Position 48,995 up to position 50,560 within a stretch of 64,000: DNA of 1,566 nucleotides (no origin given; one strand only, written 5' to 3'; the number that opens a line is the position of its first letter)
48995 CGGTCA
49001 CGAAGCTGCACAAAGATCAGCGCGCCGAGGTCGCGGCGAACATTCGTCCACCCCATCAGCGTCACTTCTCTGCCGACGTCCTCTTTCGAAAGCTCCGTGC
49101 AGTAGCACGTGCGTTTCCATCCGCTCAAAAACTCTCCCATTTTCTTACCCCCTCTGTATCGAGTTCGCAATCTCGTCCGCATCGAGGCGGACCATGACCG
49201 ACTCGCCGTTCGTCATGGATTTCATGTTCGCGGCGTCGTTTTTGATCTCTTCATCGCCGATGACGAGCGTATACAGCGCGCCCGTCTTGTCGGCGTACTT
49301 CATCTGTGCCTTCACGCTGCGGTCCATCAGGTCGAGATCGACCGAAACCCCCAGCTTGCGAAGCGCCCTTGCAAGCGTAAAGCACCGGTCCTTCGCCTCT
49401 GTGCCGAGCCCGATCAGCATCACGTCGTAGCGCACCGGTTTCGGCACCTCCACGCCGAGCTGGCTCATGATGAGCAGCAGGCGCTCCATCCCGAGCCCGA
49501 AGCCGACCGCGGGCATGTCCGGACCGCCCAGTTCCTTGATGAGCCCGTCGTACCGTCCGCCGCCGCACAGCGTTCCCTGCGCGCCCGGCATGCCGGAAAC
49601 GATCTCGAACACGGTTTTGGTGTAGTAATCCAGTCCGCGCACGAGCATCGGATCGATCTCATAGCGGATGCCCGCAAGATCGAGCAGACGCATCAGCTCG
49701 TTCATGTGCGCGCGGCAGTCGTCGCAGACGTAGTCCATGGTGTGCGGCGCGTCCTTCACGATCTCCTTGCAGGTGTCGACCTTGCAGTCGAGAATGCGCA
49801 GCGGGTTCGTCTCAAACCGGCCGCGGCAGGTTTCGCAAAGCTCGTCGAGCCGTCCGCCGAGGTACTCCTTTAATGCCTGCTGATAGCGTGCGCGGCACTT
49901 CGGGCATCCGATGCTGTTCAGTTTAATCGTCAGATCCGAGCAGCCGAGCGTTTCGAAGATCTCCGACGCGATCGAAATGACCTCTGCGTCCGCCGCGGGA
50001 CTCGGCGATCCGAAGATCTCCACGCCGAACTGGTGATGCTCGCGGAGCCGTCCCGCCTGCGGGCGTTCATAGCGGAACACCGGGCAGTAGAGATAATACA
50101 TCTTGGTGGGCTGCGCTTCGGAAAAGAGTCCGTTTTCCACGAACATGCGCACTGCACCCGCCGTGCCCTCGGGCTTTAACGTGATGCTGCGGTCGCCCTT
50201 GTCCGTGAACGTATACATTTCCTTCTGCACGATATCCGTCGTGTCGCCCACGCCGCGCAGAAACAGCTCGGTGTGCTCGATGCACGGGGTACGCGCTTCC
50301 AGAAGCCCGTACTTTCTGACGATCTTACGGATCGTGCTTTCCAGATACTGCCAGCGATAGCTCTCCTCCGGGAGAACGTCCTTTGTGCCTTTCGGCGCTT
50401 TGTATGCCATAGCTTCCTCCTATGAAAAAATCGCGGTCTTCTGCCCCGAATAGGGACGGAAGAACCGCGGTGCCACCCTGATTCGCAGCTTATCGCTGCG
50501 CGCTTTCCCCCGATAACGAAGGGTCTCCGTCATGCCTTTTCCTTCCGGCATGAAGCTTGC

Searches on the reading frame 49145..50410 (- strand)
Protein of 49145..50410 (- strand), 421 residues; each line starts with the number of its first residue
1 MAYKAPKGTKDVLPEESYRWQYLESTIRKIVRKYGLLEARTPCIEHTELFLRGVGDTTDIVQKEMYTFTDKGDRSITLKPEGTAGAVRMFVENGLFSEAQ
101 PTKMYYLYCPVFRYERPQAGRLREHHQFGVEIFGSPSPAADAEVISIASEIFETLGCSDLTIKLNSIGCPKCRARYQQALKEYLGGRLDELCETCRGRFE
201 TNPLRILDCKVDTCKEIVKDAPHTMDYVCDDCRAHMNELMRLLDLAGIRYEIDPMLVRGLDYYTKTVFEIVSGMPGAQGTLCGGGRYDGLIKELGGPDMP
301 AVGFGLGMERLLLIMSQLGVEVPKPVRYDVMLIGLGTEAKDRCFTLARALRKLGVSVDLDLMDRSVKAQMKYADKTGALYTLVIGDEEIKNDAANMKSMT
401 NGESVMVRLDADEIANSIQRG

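Call 17: find_encoding_contigs(protein=window:49145-50410:-, flank=10000, max_places=10)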
Protein window:49145-50410:- (421 aa): 22 contigs read that carry it; 10 places shown.
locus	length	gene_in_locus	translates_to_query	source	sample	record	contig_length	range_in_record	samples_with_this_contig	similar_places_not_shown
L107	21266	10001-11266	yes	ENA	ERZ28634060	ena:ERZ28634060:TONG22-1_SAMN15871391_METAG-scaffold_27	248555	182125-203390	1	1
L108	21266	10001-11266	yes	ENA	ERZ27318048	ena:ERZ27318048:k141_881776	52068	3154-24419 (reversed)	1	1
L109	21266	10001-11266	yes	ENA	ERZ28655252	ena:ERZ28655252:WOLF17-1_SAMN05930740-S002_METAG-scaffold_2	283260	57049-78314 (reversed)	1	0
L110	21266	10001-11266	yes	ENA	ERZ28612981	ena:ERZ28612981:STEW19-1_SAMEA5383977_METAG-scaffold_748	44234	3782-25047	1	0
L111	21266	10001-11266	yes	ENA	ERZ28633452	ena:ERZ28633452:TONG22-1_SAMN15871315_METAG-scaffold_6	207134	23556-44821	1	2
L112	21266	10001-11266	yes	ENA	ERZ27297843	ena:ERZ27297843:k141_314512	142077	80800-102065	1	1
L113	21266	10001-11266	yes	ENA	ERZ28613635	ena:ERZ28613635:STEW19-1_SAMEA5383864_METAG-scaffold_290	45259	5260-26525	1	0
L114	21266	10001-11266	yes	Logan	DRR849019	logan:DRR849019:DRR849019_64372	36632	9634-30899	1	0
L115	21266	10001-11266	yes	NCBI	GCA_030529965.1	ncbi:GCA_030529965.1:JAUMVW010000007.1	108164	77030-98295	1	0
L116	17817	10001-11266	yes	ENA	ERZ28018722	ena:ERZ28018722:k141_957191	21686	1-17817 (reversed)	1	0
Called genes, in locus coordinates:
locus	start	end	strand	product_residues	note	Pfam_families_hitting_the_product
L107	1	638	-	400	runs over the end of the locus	PF05636:HIGH_NTase1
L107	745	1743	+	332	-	PF01515:PTA_PTB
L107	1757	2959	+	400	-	PF00871:Acetate_kinase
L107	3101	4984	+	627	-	PF01368:DHH, PF02272:DHHA1, PF17768:RecJ_OB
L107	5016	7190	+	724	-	PF01966:HD, PF13328:HD_4, PF04607:RelA_SpoT, PF02824:TGS, PF19296:RelA_AH, PF28438:RelA_RIS, PF01842:ACT, PF13291:ACT_4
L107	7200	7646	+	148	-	PF02580:Tyr_Deacylase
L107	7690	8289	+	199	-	PF00753:Lactamase_B, PF12706:Lactamase_B_2 (weak)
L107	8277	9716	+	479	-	PF04055:Radical_SAM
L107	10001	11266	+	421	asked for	PF13393:tRNA-synt_His, PF00587:tRNA-synt_2b, PF03129:HGTP_anticodon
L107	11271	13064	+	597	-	PF01336:tRNA_anti-codon, PF00152:tRNA-synt_2, PF02938:GAD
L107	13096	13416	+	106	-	PF00085:Thioredoxin, PF13848:Thioredoxin_6 (faint), PF08534:Redoxin (faint), PF13098:Thioredoxin_2, PF13905:Thioredoxin_8 (faint)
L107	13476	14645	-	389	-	PF00702:Hydrolase, PF13419:HAD_2, PF13242:Hydrolase_like, PF13673:Acetyltransf_10, PF00583:Acetyltransf_1, PF13508:Acetyltransf_7, PF08445:FR47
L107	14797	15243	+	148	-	PF02082:Rrf2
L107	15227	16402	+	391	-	PF00266:Aminotran_5, PF01212:Beta_elim_lyase (weak), PF01041:DegT_DnrJ_EryC1 (weak)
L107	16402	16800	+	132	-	PF01592:NifU_N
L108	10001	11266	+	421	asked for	PF13393:tRNA-synt_His, PF00587:tRNA-synt_2b, PF03129:HGTP_anticodon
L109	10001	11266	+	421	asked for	PF13393:tRNA-synt_His, PF00587:tRNA-synt_2b, PF03129:HGTP_anticodon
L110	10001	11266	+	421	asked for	PF13393:tRNA-synt_His, PF00587:tRNA-synt_2b, PF03129:HGTP_anticodon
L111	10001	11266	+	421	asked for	PF13393:tRNA-synt_His, PF00587:tRNA-synt_2b, PF03129:HGTP_anticodon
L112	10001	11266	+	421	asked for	PF13393:tRNA-synt_His, PF00587:tRNA-synt_2b, PF03129:HGTP_anticodon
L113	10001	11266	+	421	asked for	PF13393:tRNA-synt_His, PF00587:tRNA-synt_2b, PF03129:HGTP_anticodon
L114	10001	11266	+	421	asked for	PF13393:tRNA-synt_His, PF00587:tRNA-synt_2b, PF03129:HGTP_anticodon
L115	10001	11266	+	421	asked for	PF13393:tRNA-synt_His, PF00587:tRNA-synt_2b, PF03129:HGTP_anticodon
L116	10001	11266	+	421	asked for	PF13393:tRNA-synt_His, PF00587:tRNA-synt_2b, PF03129:HGTP_anticodon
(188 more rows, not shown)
